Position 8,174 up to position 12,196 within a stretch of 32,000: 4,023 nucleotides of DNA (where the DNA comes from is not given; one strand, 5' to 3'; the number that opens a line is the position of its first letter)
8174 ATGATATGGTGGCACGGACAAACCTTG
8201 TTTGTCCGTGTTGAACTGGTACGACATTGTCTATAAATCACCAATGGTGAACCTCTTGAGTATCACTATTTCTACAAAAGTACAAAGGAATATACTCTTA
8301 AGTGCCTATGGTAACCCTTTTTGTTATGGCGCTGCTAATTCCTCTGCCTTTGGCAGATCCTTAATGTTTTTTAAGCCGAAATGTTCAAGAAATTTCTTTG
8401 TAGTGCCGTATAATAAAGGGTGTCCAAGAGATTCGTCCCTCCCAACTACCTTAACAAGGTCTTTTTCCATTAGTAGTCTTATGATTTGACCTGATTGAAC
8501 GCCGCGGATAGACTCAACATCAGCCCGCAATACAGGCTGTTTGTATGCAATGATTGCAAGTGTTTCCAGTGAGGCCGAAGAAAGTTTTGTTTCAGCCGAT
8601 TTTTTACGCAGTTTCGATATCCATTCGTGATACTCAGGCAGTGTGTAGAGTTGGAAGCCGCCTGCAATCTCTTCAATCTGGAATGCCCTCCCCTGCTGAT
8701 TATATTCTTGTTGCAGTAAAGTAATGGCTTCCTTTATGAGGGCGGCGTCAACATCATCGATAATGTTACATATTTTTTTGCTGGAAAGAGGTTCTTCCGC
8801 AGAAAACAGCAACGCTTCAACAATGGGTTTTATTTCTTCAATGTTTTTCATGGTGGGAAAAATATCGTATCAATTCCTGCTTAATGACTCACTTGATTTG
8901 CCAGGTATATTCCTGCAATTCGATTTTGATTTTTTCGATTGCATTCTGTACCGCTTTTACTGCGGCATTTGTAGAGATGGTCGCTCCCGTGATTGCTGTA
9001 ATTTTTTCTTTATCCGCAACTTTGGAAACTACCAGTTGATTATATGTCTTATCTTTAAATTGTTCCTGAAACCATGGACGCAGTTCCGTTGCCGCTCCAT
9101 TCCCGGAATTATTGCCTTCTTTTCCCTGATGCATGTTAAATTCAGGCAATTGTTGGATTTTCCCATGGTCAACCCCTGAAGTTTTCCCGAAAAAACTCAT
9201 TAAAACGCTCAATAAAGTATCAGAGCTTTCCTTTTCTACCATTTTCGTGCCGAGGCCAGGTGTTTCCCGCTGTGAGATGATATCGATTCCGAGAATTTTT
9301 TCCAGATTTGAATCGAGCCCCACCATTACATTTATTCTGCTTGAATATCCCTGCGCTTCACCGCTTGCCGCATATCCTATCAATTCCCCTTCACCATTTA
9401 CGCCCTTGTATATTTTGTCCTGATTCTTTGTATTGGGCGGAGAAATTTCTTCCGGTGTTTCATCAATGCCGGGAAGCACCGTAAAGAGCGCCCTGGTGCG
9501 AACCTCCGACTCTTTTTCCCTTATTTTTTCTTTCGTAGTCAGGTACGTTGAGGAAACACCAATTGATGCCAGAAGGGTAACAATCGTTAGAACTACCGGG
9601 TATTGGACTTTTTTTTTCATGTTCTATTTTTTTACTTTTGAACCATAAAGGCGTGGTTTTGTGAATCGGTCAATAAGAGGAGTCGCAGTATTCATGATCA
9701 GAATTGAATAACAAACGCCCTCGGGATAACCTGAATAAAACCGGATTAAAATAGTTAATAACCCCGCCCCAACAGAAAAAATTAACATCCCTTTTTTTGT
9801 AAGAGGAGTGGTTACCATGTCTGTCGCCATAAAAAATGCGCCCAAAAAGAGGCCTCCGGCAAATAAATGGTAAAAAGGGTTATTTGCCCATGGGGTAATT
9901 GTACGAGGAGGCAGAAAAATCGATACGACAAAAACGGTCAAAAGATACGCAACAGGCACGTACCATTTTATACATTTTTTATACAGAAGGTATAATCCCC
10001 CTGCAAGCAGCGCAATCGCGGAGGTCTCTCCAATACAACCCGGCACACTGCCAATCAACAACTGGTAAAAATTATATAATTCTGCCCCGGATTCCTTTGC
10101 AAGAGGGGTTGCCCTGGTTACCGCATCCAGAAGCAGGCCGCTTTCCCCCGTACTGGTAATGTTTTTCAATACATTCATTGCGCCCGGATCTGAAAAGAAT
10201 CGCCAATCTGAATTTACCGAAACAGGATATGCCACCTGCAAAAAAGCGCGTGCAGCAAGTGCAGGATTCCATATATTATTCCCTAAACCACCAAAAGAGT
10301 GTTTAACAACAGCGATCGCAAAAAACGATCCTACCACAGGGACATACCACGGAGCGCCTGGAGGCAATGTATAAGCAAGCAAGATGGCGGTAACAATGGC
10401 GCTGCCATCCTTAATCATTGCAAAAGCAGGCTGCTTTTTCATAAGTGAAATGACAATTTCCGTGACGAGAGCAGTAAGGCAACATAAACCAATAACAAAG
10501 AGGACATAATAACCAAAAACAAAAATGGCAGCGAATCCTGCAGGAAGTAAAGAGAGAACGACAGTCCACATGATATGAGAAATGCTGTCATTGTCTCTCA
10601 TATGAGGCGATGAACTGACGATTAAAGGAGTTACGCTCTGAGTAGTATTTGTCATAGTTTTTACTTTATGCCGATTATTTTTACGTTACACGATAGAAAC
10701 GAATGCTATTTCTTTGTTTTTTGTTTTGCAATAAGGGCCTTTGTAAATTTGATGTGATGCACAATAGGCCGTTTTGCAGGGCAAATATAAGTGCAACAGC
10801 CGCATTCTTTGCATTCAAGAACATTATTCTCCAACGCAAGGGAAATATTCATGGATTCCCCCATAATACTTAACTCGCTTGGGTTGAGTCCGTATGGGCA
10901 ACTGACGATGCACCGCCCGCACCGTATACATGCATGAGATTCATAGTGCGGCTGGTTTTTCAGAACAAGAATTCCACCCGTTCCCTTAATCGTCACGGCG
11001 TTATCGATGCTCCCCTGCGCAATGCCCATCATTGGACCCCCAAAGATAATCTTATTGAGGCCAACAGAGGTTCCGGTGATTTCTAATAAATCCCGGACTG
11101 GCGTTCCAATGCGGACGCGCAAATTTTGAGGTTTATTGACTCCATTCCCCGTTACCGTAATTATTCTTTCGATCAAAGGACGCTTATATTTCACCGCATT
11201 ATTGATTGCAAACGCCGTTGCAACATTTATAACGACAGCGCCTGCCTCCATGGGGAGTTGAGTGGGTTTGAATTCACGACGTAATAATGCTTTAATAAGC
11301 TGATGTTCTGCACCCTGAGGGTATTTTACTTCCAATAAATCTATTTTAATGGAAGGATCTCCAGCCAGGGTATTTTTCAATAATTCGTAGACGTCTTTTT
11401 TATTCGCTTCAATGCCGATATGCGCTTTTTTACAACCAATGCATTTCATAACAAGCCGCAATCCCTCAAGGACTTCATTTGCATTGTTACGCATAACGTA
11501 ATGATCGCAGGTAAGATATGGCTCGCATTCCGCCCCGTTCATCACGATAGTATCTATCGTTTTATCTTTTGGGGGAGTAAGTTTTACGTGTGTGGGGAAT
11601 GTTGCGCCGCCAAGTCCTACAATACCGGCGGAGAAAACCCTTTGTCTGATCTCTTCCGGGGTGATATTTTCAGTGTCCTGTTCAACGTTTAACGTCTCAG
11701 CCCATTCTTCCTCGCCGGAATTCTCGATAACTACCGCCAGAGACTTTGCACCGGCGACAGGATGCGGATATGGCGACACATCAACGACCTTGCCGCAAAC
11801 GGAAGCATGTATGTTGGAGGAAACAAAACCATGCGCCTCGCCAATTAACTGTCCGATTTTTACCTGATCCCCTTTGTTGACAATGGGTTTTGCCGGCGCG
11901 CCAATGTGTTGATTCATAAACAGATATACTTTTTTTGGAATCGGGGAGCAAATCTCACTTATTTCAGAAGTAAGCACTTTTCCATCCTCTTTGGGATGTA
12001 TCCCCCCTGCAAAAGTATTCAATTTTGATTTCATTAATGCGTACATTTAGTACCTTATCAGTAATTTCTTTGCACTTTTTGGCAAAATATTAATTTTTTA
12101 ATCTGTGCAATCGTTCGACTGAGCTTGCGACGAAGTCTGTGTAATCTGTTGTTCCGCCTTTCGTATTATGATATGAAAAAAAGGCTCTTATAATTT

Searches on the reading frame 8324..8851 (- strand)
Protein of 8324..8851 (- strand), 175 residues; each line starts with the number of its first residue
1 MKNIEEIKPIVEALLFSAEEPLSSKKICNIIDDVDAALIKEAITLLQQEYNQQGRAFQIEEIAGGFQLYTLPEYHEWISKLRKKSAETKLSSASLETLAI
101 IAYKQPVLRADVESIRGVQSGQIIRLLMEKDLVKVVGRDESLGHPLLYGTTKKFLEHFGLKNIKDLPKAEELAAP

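Call 8: search_protein_families(library=pfam, proteins=[window:8324-8851:-], max_evalue=0.001)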
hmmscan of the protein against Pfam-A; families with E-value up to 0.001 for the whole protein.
window:8324-8851:- (175 aa): 1 family
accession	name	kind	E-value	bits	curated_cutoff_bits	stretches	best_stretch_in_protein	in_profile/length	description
PF04079.22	SMC_ScpB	-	8e-57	191.7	27.4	1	10-168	2-159/160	Segregation and condensation complex subunit ScpB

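Call 9: search_protein_families(library=padloc, proteins=[window:8324-8851:-], max_evalue=0.001)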
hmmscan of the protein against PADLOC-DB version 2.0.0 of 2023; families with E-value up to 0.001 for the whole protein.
window:8324-8851:- (175 aa): 0 families

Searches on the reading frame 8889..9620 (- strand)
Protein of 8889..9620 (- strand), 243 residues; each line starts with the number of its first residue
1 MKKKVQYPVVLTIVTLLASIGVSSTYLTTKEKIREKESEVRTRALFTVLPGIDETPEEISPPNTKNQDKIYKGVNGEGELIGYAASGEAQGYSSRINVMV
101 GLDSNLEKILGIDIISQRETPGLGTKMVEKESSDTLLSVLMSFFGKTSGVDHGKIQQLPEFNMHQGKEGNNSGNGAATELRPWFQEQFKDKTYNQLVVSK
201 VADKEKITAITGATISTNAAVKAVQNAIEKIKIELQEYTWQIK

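Call 8: search_protein_families(library=pfam, proteins=[window:8889-9620:-], max_evalue=0.001)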
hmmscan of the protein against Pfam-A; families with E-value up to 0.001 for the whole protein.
window:8889-9620:- (243 aa): 1 family
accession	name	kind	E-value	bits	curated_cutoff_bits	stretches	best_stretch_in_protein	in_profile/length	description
PF04205.19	FMN_bind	-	3.3e-18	66.5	22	1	91-229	1-77/77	FMN-binding domain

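Call 9: search_protein_families(library=padloc, proteins=[window:8889-9620:-], max_evalue=0.001)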
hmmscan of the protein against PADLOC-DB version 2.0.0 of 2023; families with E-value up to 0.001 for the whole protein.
window:8889-9620:- (243 aa): 0 families

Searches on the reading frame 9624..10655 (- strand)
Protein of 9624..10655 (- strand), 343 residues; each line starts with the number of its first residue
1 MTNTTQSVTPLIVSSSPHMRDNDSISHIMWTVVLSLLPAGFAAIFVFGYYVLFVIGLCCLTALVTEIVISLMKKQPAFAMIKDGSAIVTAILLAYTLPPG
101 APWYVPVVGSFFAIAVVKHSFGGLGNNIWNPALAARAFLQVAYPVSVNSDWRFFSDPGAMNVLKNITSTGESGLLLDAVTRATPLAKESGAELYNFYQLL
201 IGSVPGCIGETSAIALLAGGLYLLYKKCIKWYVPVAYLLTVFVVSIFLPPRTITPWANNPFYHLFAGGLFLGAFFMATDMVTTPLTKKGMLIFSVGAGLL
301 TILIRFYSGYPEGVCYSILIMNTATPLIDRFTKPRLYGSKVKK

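Call 8: search_protein_families(library=pfam, proteins=[window:9624-10655:-], max_evalue=0.001)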
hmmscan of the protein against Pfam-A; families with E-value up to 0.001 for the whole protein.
window:9624-10655:- (343 aa): 1 family
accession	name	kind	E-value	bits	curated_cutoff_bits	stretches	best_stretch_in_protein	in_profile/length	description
PF03116.20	NQR2_RnfD_RnfE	-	6.4e-110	367.6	27.7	1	13-338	2-296/296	NQR2, RnfD, RnfE family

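Call 9: search_protein_families(library=padloc, proteins=[window:9624-10655:-], max_evalue=0.001)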
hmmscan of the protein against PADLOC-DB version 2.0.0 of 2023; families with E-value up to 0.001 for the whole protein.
window:9624-10655:- (343 aa): 0 families

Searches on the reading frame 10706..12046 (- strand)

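Call 8: search_protein_families(library=pfam, proteins=[window:10706-12046:-], max_evalue=0.001)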
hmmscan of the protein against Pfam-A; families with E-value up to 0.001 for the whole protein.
window:10706-12046:- (446 aa): 11 families
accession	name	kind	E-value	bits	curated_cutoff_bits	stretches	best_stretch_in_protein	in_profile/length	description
PF01512.22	Complex1_51K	-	4.9e-49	166.5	31.2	1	138-282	2-149/150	Nuo51 FMN-binding domain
PF13375.12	RnfC_N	-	1.3e-29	102.7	25.6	1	11-111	2-100/101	RnfC Barrel sandwich hybrid domain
PF10531.15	SLBB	-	5.6e-08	32.9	27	1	295-342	1-54/55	SLBB domain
PF13237.11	Fer4_10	-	2.8e-06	27.6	25.5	1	368-423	4-53/53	4Fe-4S dicluster domain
PF12837.12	Fer4_6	-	6.6e-06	26.3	25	1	366-386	2-22/24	4Fe-4S binding domain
PF13183.11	Fer4_8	-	1.5e-05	25.8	27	1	370-425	2-67/68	4Fe-4S dicluster domain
PF12797.12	Fer4_2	-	8.5e-05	22.7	24.5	0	369-385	6-22/22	4Fe-4S binding domain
PF13187.11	Fer4_9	-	0.00016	22.1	27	1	372-425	1-50/52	4Fe-4S dicluster domain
PF14697.11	Fer4_21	-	0.00044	20.8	35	0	370-425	5-54/59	4Fe-4S dicluster domain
PF13534.11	Fer4_17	-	0.00047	21.1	22.2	0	368-388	41-61/61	4Fe-4S dicluster domain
PF12838.12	Fer4_7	-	0.00062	20.6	27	1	373-424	2-50/52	4Fe-4S dicluster domain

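Call 9: search_protein_families(library=padloc, proteins=[window:10706-12046:-], max_evalue=0.001)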
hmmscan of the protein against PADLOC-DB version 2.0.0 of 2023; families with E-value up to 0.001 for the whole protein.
window:10706-12046:- (446 aa): 0 families
